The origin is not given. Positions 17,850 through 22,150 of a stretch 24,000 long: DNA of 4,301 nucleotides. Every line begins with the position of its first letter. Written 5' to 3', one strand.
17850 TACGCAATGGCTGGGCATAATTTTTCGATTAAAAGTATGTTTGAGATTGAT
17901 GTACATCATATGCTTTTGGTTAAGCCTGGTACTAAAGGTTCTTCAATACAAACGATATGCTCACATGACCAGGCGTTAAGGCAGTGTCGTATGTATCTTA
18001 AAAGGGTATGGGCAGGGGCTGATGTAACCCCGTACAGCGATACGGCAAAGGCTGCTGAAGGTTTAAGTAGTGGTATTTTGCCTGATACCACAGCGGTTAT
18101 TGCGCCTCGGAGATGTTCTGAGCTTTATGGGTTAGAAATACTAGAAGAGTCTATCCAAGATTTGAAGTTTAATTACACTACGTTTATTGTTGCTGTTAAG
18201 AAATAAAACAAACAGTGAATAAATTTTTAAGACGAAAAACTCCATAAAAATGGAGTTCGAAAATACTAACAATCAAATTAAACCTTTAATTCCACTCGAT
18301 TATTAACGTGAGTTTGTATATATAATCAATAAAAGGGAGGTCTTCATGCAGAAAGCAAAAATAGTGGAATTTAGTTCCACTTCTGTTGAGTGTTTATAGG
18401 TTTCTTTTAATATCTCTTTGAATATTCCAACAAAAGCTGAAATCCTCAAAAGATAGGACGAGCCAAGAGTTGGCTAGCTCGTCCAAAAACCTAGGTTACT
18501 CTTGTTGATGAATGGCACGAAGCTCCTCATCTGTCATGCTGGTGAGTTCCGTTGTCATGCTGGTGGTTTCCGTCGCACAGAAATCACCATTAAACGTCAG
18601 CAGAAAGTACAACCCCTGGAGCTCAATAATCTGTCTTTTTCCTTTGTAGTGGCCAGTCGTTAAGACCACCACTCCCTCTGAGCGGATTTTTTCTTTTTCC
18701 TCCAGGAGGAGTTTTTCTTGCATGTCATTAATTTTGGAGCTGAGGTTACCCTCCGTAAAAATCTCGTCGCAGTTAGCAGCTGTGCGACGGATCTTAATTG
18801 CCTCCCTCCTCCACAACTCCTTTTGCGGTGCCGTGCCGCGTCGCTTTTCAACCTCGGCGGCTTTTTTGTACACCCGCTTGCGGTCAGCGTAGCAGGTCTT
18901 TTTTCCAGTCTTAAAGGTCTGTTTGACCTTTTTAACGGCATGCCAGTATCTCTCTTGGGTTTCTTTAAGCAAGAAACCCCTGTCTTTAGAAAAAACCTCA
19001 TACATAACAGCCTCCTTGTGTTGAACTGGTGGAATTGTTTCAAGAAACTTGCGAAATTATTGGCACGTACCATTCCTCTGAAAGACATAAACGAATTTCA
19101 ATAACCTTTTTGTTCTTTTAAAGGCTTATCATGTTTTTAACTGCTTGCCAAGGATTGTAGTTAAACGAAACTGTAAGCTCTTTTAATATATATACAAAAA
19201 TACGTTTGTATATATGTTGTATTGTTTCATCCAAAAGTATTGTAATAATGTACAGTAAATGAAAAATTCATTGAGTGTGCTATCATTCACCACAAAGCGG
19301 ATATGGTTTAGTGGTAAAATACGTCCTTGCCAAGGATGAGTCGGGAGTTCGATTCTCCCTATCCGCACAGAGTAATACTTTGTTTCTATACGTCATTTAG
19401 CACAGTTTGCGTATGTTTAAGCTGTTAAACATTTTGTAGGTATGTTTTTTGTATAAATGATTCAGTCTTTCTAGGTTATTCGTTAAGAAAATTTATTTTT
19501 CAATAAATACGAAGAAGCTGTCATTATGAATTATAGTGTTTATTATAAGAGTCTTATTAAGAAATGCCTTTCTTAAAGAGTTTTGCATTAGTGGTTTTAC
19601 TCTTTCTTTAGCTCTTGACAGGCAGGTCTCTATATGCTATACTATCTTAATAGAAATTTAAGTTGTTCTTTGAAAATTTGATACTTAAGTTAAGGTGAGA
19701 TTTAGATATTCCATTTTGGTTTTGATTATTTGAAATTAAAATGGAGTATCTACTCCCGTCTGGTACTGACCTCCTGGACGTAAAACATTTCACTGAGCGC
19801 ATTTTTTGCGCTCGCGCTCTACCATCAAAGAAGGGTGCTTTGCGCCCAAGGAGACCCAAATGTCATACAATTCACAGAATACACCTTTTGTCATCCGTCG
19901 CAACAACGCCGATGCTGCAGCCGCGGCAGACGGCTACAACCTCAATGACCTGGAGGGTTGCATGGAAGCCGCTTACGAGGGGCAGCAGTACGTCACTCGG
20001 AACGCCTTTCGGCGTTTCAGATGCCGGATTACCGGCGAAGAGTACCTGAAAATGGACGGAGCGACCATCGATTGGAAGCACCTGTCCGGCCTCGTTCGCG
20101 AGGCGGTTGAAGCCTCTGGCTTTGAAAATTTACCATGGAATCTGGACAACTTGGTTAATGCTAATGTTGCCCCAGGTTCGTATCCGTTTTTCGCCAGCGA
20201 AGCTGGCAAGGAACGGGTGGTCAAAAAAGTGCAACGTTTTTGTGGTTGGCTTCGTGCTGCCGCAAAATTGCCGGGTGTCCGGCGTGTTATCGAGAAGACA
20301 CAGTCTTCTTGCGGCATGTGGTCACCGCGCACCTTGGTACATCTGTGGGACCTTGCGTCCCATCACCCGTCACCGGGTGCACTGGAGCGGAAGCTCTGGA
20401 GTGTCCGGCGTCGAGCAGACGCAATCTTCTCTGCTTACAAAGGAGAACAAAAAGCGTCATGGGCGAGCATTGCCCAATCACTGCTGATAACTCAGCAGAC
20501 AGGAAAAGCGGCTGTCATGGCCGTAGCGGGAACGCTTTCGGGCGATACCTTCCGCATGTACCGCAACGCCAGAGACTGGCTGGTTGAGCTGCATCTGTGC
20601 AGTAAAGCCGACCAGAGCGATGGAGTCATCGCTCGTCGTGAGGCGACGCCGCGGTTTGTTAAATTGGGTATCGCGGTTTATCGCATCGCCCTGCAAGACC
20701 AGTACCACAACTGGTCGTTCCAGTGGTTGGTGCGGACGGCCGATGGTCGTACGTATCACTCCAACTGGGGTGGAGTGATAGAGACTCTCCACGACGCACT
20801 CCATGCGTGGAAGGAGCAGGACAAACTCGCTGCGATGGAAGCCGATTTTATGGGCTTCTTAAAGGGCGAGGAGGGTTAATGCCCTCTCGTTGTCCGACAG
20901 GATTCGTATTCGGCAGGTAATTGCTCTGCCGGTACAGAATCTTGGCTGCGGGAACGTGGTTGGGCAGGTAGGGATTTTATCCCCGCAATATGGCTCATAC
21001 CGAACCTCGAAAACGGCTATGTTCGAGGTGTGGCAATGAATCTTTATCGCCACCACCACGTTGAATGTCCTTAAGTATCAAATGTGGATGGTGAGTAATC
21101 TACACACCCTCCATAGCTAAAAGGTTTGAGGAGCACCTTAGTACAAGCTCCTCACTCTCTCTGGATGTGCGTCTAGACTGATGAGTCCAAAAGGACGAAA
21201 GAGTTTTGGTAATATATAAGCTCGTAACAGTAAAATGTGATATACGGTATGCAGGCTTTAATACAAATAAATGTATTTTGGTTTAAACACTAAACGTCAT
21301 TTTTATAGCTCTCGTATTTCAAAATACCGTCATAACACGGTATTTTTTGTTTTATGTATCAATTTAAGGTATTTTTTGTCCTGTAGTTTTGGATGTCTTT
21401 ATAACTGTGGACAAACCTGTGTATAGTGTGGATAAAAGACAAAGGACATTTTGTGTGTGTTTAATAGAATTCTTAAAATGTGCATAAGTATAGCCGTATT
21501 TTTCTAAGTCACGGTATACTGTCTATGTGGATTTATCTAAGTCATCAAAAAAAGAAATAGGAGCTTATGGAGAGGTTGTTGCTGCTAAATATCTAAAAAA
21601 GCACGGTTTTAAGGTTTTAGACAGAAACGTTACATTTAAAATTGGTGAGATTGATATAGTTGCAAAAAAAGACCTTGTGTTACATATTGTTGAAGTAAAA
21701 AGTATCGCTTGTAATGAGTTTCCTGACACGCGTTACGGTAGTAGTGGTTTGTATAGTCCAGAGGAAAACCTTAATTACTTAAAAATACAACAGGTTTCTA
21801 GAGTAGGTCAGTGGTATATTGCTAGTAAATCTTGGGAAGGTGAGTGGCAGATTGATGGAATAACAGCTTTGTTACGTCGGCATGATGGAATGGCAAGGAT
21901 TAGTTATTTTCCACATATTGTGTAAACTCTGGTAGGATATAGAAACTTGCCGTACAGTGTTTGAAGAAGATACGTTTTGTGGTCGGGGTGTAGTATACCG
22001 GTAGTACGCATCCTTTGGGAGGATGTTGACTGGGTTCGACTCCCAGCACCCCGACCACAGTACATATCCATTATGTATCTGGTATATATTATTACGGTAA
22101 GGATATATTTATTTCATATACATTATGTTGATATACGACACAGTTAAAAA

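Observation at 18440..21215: Compositionally foreign patchwork around tRNA-Gly with no recognisable mobility genes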

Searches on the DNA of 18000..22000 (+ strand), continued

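Call 124: search_with_rna_model(model_id=R1, source=L001, start=5600, end=5860, filters=off, max_evalue=10, show_alignments=2)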
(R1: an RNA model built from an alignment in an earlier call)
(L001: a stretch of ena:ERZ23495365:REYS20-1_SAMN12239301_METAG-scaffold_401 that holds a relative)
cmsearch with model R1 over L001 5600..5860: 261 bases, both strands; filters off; matches with E-value up to 10: 4.
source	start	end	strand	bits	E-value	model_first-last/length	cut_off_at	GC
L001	5700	5832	-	9.5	0.0093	1-116/116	no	0.41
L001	5638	5683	+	5.3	0.13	1-116/116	no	0.35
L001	5638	5685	-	2.8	0.62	1-116/116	no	0.35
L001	5772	5813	+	0.1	3.3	1-116/116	no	0.31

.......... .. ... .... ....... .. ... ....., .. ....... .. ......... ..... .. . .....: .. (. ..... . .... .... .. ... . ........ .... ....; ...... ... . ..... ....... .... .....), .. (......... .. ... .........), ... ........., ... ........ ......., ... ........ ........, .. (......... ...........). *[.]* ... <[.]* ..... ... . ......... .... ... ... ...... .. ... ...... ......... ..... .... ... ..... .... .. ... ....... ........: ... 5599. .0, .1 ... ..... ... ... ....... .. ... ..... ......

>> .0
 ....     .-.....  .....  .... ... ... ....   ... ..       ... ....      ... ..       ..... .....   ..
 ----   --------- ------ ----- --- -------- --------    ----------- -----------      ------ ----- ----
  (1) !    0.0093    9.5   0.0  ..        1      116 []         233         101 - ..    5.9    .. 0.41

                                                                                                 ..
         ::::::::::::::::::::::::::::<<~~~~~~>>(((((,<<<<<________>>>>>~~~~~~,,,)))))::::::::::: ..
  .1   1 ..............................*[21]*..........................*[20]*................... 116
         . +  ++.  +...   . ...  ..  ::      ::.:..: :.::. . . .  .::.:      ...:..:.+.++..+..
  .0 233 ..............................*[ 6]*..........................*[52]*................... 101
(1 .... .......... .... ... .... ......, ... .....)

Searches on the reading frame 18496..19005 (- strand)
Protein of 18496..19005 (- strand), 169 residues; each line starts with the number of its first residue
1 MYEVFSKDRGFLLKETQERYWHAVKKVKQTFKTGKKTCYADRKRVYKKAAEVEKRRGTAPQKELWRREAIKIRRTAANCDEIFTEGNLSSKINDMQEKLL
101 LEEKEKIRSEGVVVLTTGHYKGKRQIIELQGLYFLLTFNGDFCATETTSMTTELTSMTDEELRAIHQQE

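Call 7: search_protein_families(library=pfam, proteins=[window:18496-19005:-], max_evalue=1)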
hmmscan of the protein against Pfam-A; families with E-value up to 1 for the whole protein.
window:18496-19005:- (169 aa): 2 families
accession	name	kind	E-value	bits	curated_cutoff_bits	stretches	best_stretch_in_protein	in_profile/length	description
PF01710.22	HTH_Tnp_IS630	-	0.065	13.7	21.3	1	22-64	19-61/119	Transposase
PF08496.15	Peptidase_S49_N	-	0.29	11.7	27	0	127-157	86-116/147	Peptidase family S49 N-terminal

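Call 8: search_protein_families(library=phrogs, proteins=[window:18496-19005:-], max_evalue=1)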
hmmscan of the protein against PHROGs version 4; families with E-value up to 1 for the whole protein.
window:18496-19005:- (169 aa): 3 families
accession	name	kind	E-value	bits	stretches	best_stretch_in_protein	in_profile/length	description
phrog_36161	-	unknown function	0.09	14.1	0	22-56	98-132/148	-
phrog_30154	-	unknown function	0.13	13.5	1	14-55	66-108/115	-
phrog_7519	-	unknown function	0.75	11.2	0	22-56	24-58/73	-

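Call 11: find_homologous_proteins(query=window:18496-19005:-, max_evalue=0.01)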
Query window:18496-19005:- (169 aa): 1 proteins with E <= 0.01 among 25 candidates.
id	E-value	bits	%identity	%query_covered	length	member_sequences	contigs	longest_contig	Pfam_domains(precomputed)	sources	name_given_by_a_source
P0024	8.2e-90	316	89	100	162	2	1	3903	-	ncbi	-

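Call 14: find_encoding_contigs(protein=P0024, flank=5000, max_places=3)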
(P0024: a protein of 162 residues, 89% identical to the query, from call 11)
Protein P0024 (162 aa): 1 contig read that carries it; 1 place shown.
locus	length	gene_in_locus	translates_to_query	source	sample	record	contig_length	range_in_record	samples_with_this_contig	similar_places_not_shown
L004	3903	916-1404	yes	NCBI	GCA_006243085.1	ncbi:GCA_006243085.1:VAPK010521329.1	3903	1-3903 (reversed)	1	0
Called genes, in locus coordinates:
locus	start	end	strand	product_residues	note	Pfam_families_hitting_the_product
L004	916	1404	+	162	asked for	-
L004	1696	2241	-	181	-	PF00800:PDT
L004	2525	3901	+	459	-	?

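Call 62: search_protein_families(library=pfam, proteins=[L004:2-256:-], max_evalue=1)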
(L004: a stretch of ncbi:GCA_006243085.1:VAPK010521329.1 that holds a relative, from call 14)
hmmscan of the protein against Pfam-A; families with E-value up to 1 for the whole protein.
L004:2-256:- (85 aa): 0 families

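Call 96: search_protein_families(library=padloc, proteins=[window:18496-19005:-, L004:2-256:-], max_evalue=0.1)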
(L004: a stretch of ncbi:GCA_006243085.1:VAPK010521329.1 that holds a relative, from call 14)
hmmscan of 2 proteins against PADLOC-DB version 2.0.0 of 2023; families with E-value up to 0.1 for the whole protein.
window:18496-19005:- (169 aa): 0 families

L004:2-256:- (85 aa): 0 families

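Call 97: search_protein_families(library=ncbifam, proteins=[window:18496-19005:-, L004:2-256:-], max_evalue=0.1)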
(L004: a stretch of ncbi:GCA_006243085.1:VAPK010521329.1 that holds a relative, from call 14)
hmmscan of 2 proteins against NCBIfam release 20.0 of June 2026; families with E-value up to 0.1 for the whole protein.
window:18496-19005:- (169 aa): 0 families

L004:2-256:- (85 aa): 0 families

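Call 122: search_solved_structures(query=window:18496-19005:-, max_evalue=1)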
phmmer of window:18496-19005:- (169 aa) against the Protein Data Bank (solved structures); distinct sequences matched with E-value up to 1: 0.
